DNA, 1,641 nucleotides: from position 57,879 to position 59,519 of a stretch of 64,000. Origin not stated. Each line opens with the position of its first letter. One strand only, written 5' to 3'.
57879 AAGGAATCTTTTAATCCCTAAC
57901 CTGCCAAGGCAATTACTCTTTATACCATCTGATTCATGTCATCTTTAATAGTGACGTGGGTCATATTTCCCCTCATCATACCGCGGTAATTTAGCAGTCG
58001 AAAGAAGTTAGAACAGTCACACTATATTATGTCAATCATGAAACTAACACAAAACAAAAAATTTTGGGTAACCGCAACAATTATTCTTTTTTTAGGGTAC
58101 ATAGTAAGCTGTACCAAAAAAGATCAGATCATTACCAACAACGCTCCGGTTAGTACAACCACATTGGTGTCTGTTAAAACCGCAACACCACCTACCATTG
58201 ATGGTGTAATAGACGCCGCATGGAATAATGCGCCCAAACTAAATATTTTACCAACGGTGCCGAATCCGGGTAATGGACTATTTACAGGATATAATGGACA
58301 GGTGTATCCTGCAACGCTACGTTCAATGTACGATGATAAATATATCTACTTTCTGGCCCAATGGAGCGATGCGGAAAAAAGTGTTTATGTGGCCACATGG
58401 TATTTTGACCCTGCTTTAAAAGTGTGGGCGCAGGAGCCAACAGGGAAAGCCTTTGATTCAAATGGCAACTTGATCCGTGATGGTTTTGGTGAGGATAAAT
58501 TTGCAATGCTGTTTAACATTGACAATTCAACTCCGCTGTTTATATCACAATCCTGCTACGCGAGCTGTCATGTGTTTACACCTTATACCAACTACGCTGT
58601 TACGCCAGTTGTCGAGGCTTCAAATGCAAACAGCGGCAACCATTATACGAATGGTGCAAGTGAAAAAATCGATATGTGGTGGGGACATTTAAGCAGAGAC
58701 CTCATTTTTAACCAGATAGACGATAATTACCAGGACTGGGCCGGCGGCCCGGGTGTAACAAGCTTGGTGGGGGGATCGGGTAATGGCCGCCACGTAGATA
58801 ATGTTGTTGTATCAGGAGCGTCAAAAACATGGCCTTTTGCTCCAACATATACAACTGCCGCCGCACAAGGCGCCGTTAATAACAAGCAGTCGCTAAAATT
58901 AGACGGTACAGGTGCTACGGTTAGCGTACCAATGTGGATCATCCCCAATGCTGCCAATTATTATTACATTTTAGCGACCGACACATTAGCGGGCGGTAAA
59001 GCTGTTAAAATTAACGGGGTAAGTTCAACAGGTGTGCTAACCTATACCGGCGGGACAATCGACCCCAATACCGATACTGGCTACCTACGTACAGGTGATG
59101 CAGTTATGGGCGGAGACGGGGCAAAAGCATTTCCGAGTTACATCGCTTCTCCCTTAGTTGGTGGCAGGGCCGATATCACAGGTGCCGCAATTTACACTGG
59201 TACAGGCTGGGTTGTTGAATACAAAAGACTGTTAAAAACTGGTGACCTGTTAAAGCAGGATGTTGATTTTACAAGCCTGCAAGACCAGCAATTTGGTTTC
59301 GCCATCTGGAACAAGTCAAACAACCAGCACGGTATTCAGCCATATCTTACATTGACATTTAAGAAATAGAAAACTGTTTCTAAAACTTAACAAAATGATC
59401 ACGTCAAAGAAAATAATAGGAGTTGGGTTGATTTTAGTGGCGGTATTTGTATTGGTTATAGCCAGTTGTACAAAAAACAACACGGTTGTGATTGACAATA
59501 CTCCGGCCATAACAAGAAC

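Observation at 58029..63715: Duplicated three-part envelope modules: ligand/haem-type lipoprotein + small CX4CH lipoprotein + beta-barrel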

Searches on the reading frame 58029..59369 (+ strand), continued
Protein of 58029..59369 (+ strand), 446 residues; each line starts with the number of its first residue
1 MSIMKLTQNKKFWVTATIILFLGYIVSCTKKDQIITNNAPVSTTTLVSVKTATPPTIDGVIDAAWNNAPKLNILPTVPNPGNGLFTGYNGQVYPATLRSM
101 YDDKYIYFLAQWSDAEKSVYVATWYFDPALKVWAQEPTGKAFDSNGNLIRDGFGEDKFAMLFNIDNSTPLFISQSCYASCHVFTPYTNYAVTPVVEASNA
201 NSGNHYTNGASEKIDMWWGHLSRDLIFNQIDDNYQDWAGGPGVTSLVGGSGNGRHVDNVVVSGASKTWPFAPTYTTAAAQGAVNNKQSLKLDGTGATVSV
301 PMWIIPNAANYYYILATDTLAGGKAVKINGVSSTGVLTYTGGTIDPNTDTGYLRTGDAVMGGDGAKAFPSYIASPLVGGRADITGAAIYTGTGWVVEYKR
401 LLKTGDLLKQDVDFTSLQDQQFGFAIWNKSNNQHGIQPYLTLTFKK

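Call 59: find_encoding_contigs(protein=P0287, flank=10000, max_places=1)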
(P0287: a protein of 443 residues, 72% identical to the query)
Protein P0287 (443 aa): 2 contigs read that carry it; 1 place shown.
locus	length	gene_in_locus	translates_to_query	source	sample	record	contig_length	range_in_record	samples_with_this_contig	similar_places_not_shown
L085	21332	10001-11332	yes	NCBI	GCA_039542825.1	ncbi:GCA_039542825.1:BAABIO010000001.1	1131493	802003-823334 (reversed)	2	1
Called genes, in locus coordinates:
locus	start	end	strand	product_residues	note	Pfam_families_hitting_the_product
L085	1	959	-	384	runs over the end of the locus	PF13242:Hydrolase_like (weak), PF00475:IGPD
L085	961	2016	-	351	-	PF01053:Cys_Met_Meta_PP, PF00155:Aminotran_1_2, PF00266:Aminotran_5 (faint)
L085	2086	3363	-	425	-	PF00815:Histidinol_dh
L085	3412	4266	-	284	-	PF01634:HisG, PF08029:HisG_C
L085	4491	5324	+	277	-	PF00756:Esterase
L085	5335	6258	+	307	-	PF01073:3Beta_HSD, PF01370:Epimerase, PF04321:RmlD_sub_bind, PF05368:NmrA (faint), PF13460:NAD_binding_10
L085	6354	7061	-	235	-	-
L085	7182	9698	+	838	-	PF02012:BNR (faint), PF13088:BNR_2 (weak), PF15899:BNR_6 (faint), PF15902:Sortilin-Vps10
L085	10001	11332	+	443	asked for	PF09459:EB_dh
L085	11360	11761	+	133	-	-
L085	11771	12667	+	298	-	PF19089:DUF5777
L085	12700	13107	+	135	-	PF00034:Cytochrom_C, PF13442:Cytochrome_CBB3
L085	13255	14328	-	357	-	PF03544:TonB_C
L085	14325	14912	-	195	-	PF04542:Sigma70_r2, PF08281:Sigma70_r4_2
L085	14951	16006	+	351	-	PF18962:Por_Secre_tail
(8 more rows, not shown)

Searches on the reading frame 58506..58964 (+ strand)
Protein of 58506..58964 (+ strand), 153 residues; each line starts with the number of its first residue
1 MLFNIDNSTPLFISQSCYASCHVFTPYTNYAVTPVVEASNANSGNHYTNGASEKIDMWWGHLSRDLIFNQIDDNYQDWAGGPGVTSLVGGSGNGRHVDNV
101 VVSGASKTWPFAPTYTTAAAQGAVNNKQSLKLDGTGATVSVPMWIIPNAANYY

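Call 78: search_solved_structures(query=A4, max_evalue=10, show_alignments=4)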
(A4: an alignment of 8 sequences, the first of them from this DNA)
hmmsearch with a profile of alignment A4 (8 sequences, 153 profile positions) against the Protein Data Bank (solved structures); distinct sequences matched with E-value up to 10: 0.

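Call 79: search_protein_families(library=pfam, proteins=[window:58506-58964:+], max_evalue=10)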
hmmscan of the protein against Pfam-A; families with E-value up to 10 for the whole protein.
seq(153 aa): 0 families
